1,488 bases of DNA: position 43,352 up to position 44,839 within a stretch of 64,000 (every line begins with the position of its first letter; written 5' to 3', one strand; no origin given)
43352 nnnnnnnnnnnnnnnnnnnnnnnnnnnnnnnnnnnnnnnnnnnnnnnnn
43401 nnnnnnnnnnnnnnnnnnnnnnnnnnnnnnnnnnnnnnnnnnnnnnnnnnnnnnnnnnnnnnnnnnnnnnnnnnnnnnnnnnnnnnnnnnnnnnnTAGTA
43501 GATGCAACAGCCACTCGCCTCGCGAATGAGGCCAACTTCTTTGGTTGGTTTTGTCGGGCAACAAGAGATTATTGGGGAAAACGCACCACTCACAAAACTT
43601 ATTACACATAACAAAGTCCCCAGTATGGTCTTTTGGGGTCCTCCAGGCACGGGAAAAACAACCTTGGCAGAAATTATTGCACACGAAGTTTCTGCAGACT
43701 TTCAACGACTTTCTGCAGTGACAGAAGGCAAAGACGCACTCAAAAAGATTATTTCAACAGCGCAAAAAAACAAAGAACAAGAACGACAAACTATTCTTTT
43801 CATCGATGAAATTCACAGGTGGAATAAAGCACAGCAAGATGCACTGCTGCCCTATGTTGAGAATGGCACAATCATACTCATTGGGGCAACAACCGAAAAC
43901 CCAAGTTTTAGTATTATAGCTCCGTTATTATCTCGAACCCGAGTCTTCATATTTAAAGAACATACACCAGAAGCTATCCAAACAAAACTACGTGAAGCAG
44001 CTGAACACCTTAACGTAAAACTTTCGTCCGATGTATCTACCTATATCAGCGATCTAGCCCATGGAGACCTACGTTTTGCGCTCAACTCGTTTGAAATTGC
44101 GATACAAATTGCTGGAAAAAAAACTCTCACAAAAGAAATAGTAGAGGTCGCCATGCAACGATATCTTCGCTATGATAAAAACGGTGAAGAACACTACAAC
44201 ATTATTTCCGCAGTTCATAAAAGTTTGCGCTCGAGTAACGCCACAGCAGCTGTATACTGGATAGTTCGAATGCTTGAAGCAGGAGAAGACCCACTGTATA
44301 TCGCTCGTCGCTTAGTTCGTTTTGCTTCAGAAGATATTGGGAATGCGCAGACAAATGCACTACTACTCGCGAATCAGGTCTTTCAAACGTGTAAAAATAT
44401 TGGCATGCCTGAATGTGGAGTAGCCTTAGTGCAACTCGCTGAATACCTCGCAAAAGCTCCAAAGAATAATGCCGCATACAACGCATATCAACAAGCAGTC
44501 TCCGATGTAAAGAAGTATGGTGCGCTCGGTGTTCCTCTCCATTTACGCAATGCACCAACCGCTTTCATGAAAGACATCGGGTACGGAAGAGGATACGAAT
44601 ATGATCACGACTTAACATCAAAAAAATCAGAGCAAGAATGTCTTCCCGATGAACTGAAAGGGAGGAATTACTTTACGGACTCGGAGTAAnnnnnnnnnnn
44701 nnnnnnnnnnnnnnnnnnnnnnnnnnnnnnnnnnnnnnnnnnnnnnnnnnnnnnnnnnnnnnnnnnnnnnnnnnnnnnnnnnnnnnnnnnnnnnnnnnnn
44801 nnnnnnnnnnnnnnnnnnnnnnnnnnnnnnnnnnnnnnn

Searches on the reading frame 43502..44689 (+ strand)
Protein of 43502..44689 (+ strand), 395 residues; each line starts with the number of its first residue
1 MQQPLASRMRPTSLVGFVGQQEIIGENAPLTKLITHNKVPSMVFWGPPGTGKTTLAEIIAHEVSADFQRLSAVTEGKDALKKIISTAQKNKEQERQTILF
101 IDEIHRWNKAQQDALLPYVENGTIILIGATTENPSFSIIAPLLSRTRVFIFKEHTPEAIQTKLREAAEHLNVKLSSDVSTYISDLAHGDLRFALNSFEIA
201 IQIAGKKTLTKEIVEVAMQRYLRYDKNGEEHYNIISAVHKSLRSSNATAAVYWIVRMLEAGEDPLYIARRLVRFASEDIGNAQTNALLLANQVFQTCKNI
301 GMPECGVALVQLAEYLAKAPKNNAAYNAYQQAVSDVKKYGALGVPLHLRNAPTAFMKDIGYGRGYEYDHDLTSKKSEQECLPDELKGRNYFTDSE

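Call 10: search_protein_families(library=pfam, proteins=[window:43502-44689:+])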
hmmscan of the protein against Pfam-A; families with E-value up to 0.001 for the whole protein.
window:43502-44689:+ (395 aa): 22 families
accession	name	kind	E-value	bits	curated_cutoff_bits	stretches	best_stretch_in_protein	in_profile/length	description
PF12002.13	MgsA_C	-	2.8e-56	190.4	27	1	245-393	2-150/167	MgsA AAA+ ATPase C terminal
PF16193.11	AAA_assoc_2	-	6.1e-21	74.9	34.3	1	170-243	3-81/81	AAA C-terminal domain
PF00004.35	AAA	-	4e-19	69.8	21.2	1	42-151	1-128/131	ATPase family associated with various cellular activities (AAA)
PF05496.18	RuvB_N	-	1e-15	58.3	27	1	9-131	1-121/159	Holliday junction DNA helicase RuvB P-loop domain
PF07728.20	AAA_5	-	3.2e-07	30.9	22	1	42-133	2-104/139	AAA domain (dynein-related subfamily)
PF13173.12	AAA_14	-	5.1e-06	27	27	1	42-129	5-98/129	AAA domain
PF05673.19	DUF815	-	8.3e-06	25.6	23.8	1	8-104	24-116/249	Protein of unknown function (DUF815)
PF00158.32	Sigma54_activat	-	1.2e-05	25.5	20.2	0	92-134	90-132/168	Sigma-54 interaction domain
PF20720.3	nSTAND3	-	2.5e-05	24.5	27.2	1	43-104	21-74/155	Novel STAND NTPase 3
PF13191.12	AAA_16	-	2.7e-05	25.2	32.6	0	38-66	23-51/167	AAA ATPase domain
PF04851.21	ResIII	-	3e-05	24.4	22.5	0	79-132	109-163/164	Type III restriction enzyme, res subunit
PF07724.20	AAA_2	-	3.6e-05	24.3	27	1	39-124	3-104/166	AAA domain (Cdc48 subfamily)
PF13245.12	AAA_19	-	5.7e-05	23.7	25.1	0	40-71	12-45/134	AAA domain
PF07726.17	AAA_3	-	0.00014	22.2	27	1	45-139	5-107/131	ATPase family associated with various cellular activities (AAA)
PF00910.28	RNA_helicase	-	0.00019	22.3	21.5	1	43-117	2-73/105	RNA helicase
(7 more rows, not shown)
